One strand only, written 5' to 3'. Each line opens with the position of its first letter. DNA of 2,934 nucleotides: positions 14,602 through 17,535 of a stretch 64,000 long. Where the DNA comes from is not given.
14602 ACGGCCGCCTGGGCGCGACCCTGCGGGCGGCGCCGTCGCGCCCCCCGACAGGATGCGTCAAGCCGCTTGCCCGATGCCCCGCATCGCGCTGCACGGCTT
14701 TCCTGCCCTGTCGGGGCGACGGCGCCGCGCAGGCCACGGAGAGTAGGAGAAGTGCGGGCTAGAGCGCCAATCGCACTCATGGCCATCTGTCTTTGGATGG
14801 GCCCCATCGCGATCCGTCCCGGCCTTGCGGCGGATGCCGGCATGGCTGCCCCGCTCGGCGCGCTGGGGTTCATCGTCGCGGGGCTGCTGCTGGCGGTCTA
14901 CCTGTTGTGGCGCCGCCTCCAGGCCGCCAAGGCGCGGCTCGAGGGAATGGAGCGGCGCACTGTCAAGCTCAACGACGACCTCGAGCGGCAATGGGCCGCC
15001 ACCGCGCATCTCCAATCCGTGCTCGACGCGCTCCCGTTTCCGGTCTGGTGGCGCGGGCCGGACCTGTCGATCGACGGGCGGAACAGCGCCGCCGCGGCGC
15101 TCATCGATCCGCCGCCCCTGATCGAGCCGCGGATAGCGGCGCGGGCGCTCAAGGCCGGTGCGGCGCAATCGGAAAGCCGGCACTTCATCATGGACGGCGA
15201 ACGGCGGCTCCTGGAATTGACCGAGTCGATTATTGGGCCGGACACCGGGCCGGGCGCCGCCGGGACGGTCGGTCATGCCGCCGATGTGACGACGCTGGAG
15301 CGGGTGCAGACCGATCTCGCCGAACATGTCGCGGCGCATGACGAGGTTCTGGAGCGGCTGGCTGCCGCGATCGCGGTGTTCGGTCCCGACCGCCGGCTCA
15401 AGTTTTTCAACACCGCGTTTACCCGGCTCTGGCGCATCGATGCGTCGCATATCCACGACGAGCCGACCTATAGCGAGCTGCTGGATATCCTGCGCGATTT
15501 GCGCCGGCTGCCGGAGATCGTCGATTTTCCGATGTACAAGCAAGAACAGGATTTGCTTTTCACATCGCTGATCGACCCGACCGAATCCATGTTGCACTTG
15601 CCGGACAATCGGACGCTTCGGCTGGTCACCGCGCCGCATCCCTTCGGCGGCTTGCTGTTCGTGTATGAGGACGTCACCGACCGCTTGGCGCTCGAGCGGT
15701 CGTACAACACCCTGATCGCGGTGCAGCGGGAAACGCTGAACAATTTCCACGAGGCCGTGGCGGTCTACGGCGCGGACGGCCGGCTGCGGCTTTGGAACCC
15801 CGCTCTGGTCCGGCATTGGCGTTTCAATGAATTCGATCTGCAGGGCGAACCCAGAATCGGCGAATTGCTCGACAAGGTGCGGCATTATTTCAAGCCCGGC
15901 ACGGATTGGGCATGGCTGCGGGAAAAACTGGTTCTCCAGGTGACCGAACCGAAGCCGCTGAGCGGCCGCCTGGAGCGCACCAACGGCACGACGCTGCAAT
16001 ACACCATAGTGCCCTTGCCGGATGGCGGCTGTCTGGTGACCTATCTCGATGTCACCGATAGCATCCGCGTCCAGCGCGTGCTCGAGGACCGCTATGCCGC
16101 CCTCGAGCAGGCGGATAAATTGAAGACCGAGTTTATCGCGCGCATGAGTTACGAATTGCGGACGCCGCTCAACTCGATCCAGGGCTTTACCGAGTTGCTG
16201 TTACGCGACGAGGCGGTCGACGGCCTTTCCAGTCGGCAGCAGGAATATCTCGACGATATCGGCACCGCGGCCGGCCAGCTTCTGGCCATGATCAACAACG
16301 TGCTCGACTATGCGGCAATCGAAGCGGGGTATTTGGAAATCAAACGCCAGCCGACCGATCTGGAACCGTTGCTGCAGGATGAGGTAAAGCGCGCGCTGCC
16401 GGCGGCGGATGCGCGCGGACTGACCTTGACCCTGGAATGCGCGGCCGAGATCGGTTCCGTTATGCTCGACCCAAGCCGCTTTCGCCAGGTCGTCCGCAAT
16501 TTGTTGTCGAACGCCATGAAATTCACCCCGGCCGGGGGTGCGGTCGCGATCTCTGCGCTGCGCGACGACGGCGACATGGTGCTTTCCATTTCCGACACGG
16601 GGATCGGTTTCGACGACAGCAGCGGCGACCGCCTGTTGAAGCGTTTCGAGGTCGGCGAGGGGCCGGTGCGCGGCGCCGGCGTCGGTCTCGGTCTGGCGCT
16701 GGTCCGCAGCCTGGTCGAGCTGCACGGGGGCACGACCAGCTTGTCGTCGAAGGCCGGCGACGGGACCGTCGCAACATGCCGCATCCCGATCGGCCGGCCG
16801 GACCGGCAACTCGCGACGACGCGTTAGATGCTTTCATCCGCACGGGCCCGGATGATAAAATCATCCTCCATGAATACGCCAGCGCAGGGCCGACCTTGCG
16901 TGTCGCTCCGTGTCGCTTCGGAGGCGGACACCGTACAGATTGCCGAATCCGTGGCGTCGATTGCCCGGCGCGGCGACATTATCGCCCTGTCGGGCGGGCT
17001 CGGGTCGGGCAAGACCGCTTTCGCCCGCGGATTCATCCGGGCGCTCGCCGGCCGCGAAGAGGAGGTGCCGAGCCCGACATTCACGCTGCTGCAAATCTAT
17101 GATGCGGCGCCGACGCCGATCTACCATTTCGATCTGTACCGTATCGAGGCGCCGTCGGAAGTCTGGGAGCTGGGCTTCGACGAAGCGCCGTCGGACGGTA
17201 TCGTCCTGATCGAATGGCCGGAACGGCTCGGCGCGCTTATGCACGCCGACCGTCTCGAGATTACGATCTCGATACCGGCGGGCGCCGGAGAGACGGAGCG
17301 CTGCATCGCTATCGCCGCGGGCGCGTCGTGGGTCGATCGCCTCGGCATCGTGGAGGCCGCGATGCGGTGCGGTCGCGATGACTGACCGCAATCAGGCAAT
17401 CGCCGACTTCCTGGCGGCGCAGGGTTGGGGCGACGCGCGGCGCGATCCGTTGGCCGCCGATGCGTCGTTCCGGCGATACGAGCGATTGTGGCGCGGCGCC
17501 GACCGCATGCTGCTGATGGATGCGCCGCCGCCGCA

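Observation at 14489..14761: MITE-like inverted-repeat element inserted between ahcY and divL, supplying the probable divL start region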

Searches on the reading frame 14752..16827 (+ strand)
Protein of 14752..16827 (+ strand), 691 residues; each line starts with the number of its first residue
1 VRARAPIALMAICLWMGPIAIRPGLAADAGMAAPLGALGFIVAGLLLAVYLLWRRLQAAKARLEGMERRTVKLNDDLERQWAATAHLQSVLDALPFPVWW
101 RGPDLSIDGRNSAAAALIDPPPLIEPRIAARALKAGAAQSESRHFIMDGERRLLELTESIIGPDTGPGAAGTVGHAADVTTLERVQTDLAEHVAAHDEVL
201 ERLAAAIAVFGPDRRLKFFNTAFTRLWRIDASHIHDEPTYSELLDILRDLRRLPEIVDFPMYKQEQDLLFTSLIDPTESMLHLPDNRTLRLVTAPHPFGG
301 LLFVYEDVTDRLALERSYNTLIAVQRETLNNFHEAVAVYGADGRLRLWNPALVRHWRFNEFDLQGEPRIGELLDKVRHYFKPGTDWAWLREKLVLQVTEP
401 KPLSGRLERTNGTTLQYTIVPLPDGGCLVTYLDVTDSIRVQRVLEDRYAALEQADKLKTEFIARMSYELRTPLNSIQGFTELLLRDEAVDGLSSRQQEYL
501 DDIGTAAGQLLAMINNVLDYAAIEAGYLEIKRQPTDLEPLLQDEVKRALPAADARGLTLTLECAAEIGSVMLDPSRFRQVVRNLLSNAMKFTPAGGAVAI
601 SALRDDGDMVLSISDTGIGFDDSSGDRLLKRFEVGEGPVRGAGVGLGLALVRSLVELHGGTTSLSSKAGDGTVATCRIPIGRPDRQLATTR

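Call 7: search_protein_families(library=pfam, proteins=[window:14752-16827:+])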
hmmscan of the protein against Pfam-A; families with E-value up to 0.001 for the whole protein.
window:14752-16827:+ (691 aa): 5 families
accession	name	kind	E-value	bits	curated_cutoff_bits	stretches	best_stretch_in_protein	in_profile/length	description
PF02518.31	HATPase_c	-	2.5e-23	83.1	26.4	1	573-680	2-109/111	Histidine kinase-, DNA gyrase B-, and HSP90-like ATPase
PF12860.13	PAS_7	-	9.2e-19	68.1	27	2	329-441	1-114/115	PAS fold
PF00512.31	HisKA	-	1.1e-18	67.4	26.9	1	458-526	2-66/66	His Kinase A (phospho-acceptor) domain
PF13188.13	PAS_8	-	2.5e-06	27.6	21.8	0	199-252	6-55/65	PAS domain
PF08448.16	PAS_4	-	3.2e-05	24.6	23.1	0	329-436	1-107/110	PAS fold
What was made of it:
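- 14779..16827 (+): divL-type kinase as called in the databases (682 aa, start ATG 14779). Pfam finds PAS_7, HisKA and HATPase_c (call 7).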

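Call 12: find_homologous_proteins(query=window:14779-16827:+)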
Query window:14779-16827:+ (682 aa): 4994 proteins with E <= 0.001 among 8000 candidates; the best 120 are listed.
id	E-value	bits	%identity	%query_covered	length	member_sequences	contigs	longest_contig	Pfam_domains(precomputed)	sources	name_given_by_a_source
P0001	0.0e+0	1527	100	100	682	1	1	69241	PF13188.14,PF12860.14,PF02518.32,PF00512.32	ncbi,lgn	-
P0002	0.0e+0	1339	88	100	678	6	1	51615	PF13188.14,PF12860.14,PF08448.17,PF02518.32,PF00512.32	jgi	jgi:signal transduction histidine kinase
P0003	0.0e+0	1324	87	100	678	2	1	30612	PF13188.14,PF12860.14,PF08448.17,PF02518.32,PF00512.32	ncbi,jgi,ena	-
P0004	0.0e+0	1013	68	99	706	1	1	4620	PF13188.14,PF12860.14,PF08448.17,PF02518.32,PF00512.32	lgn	-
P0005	5.6e-197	675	51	90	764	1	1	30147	PF13188.14,PF12860.14,PF08448.17,PF02518.32,PF00512.32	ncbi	-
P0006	5.9e-196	671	50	90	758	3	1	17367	PF13188.14,PF12860.14,PF13581.13,PF08448.17,PF02518.32,PF00512.32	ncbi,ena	-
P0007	2.4e-195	669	51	90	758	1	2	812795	PF13188.14,PF12860.14,PF13581.13,PF08448.17,PF02518.32,PF00512.32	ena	-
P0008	3.5e-195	669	51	89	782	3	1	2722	PF13188.14,PF12860.14,PF08448.17,PF02518.32,PF00512.32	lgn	-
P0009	8.3e-194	664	52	88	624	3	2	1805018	PF13188.14,PF12860.14,PF13581.13,PF08448.17,PF02518.32,PF00512.32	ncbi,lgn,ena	-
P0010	6.9e-193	661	51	89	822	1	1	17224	PF13188.14,PF12860.14,PF13581.13,PF08448.17,PF02518.32,PF00512.32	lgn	-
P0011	1.4e-192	660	51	89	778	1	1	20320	PF13188.14,PF12860.14,PF13581.13,PF08448.17,PF02518.32,PF00512.32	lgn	-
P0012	6.6e-192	658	51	91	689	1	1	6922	PF13188.14,PF12860.14,PF08448.17,PF02518.32,PF00512.32,PF00989.32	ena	-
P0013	7.7e-192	658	51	89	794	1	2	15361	PF13188.14,PF12860.14,PF13581.13,PF08448.17,PF02518.32,PF00512.32,PF00989.32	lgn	-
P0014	3.2e-191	655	51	89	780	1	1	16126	PF13188.14,PF12860.14,PF08448.17,PF02518.32,PF00512.32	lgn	-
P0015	4.7e-191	655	52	90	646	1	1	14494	PF13188.14,PF12860.14,PF08448.17,PF02518.32,PF00512.32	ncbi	-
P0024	8.2e-187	641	51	87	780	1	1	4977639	PF13188.14,PF12860.14,PF13581.13,PF08448.17,PF02518.32,PF00512.32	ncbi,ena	-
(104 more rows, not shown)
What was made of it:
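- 14779..16827 (+): P0001 is 100% identical (call 12).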

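Call 13: find_encoding_contigs(protein=P0001, flank=10000, max_places=6)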
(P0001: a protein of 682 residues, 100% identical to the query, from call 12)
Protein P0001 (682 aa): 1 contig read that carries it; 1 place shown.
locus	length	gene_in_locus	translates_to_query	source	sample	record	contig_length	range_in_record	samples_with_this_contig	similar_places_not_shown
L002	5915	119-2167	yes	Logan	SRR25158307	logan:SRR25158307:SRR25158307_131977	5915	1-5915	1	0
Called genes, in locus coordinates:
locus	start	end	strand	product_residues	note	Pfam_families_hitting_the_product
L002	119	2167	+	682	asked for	PF13188:PAS_8 (faint), PF12860:PAS_7, PF00512:HisKA, PF02518:HATPase_c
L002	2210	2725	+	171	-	PF02367:TsaE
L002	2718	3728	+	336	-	PF01636:APH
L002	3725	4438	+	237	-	PF00483:NTP_transferase, PF12804:NTP_transf_3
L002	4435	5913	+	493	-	?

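Call 14: find_encoding_contigs(protein=P0002, flank=10000, max_places=4)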
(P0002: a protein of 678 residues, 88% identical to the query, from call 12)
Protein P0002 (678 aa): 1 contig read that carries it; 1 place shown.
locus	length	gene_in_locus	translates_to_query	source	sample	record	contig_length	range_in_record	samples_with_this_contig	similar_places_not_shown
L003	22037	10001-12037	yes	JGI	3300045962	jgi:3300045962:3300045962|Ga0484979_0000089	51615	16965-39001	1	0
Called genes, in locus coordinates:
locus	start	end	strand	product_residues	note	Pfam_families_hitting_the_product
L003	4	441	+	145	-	PF09335:VTT_dom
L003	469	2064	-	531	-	PF01293:PEPCK_ATP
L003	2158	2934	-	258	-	PF13883:CREG_beta-barrel, PF01243:PNPOx_N, PF10615:DUF2470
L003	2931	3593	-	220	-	PF02630:SCO1-SenC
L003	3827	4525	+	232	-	PF00072:Response_reg, PF00486:Trans_reg_C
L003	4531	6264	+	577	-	PF13755:Sensor_TM1, PF13756:Stimulus_sens_1, PF00672:HAMP, PF00512:HisKA, PF02518:HATPase_c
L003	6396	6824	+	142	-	PF07475:Hpr_kinase_C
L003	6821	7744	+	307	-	PF03668:RapZ-like_N, PF22740:PapZ_C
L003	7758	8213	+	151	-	PF03610:EIIA-man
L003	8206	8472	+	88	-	PF00381:PTS-HPr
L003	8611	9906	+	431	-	PF05221:AdoHcyase, PF00670:AdoHcyase_NAD, PF02826:2-Hacid_dh_C (weak)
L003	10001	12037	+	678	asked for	PF13188:PAS_8 (faint), PF08448:PAS_4 (faint), PF12860:PAS_7, PF00512:HisKA, PF02518:HATPase_c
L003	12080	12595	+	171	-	PF02367:TsaE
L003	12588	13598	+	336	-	PF01636:APH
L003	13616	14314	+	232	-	PF00483:NTP_transferase, PF12804:NTP_transf_3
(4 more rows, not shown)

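Call 15: find_encoding_contigs(protein=P0003, flank=10000, max_places=4)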
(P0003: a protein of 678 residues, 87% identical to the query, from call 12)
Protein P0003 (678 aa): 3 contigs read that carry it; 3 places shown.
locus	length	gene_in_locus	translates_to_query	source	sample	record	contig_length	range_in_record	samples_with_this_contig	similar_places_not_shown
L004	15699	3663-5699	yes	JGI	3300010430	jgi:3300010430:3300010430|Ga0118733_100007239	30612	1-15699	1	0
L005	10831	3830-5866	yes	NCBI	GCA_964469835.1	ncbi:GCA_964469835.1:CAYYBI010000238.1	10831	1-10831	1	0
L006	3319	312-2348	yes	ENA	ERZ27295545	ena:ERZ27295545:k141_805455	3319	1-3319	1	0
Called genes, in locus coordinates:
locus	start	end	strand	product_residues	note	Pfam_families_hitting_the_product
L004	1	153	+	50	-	?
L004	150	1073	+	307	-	PF03668:RapZ-like_N, PF22740:PapZ_C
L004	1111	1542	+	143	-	PF03610:EIIA-man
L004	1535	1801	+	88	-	PF00381:PTS-HPr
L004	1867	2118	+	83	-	PF04248:NTP_transf_9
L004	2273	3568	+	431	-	PF05221:AdoHcyase, PF00670:AdoHcyase_NAD, PF02826:2-Hacid_dh_C (weak)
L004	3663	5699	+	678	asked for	PF13188:PAS_8 (faint), PF08448:PAS_4 (faint), PF12860:PAS_7, PF00512:HisKA, PF02518:HATPase_c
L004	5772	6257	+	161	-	PF02367:TsaE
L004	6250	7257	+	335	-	PF01636:APH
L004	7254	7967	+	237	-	PF00483:NTP_transferase, PF12804:NTP_transf_3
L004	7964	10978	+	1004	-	PF12705:PDDEXK_1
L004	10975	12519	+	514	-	PF00580:UvrD-helicase, PF13245:AAA_19 (weak)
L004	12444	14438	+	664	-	PF13361:UvrD_C, PF13538:UvrD_C_2 (weak), PF12705:PDDEXK_1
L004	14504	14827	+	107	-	PF00085:Thioredoxin, PF00578:AhpC-TSA (weak), PF13098:Thioredoxin_2, PF13905:Thioredoxin_8 (faint)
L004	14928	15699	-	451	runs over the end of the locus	PF08245:Mur_ligase_M, PF02875:Mur_ligase_C, PF27239:FOL3_C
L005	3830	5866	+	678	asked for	PF13188:PAS_8 (faint), PF08448:PAS_4 (faint), PF12860:PAS_7, PF00512:HisKA, PF02518:HATPase_c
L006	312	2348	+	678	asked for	PF13188:PAS_8 (faint), PF08448:PAS_4 (faint), PF12860:PAS_7, PF00512:HisKA, PF02518:HATPase_c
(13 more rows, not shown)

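Call 16: find_encoding_contigs(protein=P0004, flank=10000, max_places=4)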
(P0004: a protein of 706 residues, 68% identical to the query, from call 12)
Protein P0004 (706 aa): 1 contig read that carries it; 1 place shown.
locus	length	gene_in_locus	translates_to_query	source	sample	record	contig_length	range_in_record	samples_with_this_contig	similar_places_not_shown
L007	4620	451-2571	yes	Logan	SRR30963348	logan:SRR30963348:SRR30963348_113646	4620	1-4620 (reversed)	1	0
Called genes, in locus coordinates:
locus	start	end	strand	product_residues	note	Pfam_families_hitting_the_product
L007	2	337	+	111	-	?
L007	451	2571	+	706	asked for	PF13188:PAS_8 (faint), PF08448:PAS_4 (faint), PF12860:PAS_7, PF00512:HisKA, PF02518:HATPase_c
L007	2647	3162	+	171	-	PF02367:TsaE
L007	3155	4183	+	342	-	-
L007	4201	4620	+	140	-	?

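Call 41: search_protein_families(library=ncbifam, proteins=[window:14779-16827:+], max_evalue=0.00001)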
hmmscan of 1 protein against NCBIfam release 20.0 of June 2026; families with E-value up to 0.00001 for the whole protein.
window:14779-16827:+ (682 aa): 68 families (the best 25 are shown)
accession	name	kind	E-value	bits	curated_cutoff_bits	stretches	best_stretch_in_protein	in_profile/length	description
TIGR02956.1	TMAO_torS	equivalog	5.8e-50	170.3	676.5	1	442-674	457-685/967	TMAO reductase system sensor histidine kinase/response regulator TorS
NF046044.1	PnpS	equivalog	1.9e-48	165.4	400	1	440-670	161-390/390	two-component system histidine kinase PnpS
NF038297.2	hybrid_HK_HrmK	equivalog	2.7e-45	155.1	725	1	432-674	218-460/607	hybrid histidine kinase/response regulator HrmK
NF008318.0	PRK11107.1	equivalog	1.1e-44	152.8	890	1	443-673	287-520/920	two-component sensor histidine kinase BarA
NF047874.1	MASE3_PAS_HK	subfamily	8e-43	147.1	560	1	418-671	368-625/655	MASE3 domain-containing sensor histidine kinase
NF050805.1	CellDivHKDivJCaul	equivalog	7e-42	143.4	1000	1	424-671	273-520/531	cell cycle sensor histidine kinase DivJ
TIGR02966.1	phoR_proteo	equivalog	1e-41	143.1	334.2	1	389-668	68-332/333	phosphate regulon sensor histidine kinase PhoR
NF008302.0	PRK11091.1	equivalog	5.6e-40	137.2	838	1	440-673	274-507/779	aerobic respiration two-component sensor histidine kinase ArcB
NF011874.0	PRK15347.1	equivalog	1.4e-39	135.9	852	1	440-672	389-615/921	two component system sensor kinase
NF041947.1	LuxQ_Vibrio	equivalog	6.3e-39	133.5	1200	1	424-676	447-701/843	quorum-sensing autoinducer 2 sensor kinase/phosphatase LuxQ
NF008543.0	PRK11466.1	equivalog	7.1e-37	126.7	982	1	434-674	427-665/914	TMAO reductase system sensor histidine kinase/response regulator TorS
NF045901.1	HisKinLetSLeg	equivalog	1.2e-36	126.1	1650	1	442-670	286-517/906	two-component system sensor histidine kinase LetS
NF045595.1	HK_scytonemin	equivalog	6.6e-36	123.9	865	1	419-671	385-635/637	scytonemin biosynthesis sensor histidine kinase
NF033092.0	HK_WalK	equivalog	2.1e-35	122.4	725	1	442-670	365-593/594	cell wall metabolism sensor histidine kinase WalK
NF041593.1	histid_kinase_PdhS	equivalog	3.4e-35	121.3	2000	1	408-670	760-1034/1041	cell-division control histidine kinase PdhS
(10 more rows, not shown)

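Call 51: find_encoding_contigs(protein=P0005, flank=2500, max_places=2)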
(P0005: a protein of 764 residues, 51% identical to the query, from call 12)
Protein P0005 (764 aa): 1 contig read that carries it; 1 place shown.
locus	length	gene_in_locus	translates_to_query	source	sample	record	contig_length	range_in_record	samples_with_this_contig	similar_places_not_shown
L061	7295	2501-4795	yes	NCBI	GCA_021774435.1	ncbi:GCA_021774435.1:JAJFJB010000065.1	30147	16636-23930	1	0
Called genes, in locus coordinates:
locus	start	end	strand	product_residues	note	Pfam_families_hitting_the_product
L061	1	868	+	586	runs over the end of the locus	PF05524:PEP-utilisers_N, PF00391:PEP-utilizers, PF02896:PEP-utilizers_C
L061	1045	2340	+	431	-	PF05221:AdoHcyase, PF00670:AdoHcyase_NAD, PF02826:2-Hacid_dh_C (weak)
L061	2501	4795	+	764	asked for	PF13188:PAS_8 (faint), PF08448:PAS_4 (faint), PF12860:PAS_7, PF00512:HisKA, PF02518:HATPase_c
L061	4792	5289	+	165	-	PF02367:TsaE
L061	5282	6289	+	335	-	PF01636:APH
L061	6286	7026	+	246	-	PF00483:NTP_transferase, PF12804:NTP_transf_3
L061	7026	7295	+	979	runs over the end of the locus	PF12705:PDDEXK_1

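Call 52: find_encoding_contigs(protein=P0007, flank=2500, max_places=2)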
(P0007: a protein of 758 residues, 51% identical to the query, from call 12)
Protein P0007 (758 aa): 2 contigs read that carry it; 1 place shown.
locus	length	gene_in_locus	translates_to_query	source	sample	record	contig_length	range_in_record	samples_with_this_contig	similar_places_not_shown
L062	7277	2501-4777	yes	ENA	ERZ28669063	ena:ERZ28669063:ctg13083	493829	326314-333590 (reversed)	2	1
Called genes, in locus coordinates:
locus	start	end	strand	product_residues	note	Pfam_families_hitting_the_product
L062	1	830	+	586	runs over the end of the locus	PF05524:PEP-utilisers_N, PF00391:PEP-utilizers, PF02896:PEP-utilizers_C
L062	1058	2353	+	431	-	PF05221:AdoHcyase, PF00670:AdoHcyase_NAD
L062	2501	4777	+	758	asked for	PF08448:PAS_4 (faint), PF13188:PAS_8 (faint), PF12860:PAS_7, PF00512:HisKA, PF02518:HATPase_c, PF13581:HATPase_c_2 (faint)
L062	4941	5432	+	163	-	PF02367:TsaE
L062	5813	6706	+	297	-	PF01636:APH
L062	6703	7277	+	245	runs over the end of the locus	PF00483:NTP_transferase, PF01128:IspD (faint), PF12804:NTP_transf_3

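Call 53: find_encoding_contigs(protein=P0024, flank=2500, max_places=2)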
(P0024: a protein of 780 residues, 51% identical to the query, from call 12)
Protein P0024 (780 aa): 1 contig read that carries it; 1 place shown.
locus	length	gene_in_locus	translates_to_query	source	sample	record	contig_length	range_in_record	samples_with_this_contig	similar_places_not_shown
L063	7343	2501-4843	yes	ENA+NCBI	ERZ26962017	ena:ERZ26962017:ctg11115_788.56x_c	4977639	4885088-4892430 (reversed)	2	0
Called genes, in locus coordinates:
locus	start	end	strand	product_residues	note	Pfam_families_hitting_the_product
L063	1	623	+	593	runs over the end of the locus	PF05524:PEP-utilisers_N, PF00391:PEP-utilizers, PF02896:PEP-utilizers_C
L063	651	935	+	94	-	PF04248:NTP_transf_9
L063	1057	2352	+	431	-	PF05221:AdoHcyase, PF00670:AdoHcyase_NAD, PF02826:2-Hacid_dh_C (weak), PF07991:KARI_N (weak)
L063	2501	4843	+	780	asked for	PF08448:PAS_4 (faint), PF13188:PAS_8 (faint), PF12860:PAS_7, PF00512:HisKA, PF13581:HATPase_c_2 (faint), PF02518:HATPase_c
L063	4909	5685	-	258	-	-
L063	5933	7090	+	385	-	-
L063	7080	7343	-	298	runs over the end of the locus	-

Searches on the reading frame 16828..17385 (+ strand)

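Call 7: search_protein_families(library=pfam, proteins=[window:16828-17385:+])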
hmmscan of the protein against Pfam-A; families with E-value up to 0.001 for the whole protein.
window:16828-17385:+ (185 aa): 1 family
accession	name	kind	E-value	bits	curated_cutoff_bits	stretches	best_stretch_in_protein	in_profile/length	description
PF02367.23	TsaE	-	1.8e-35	122.1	26.6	1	30-148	2-119/128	Threonylcarbamoyl adenosine biosynthesis protein TsaE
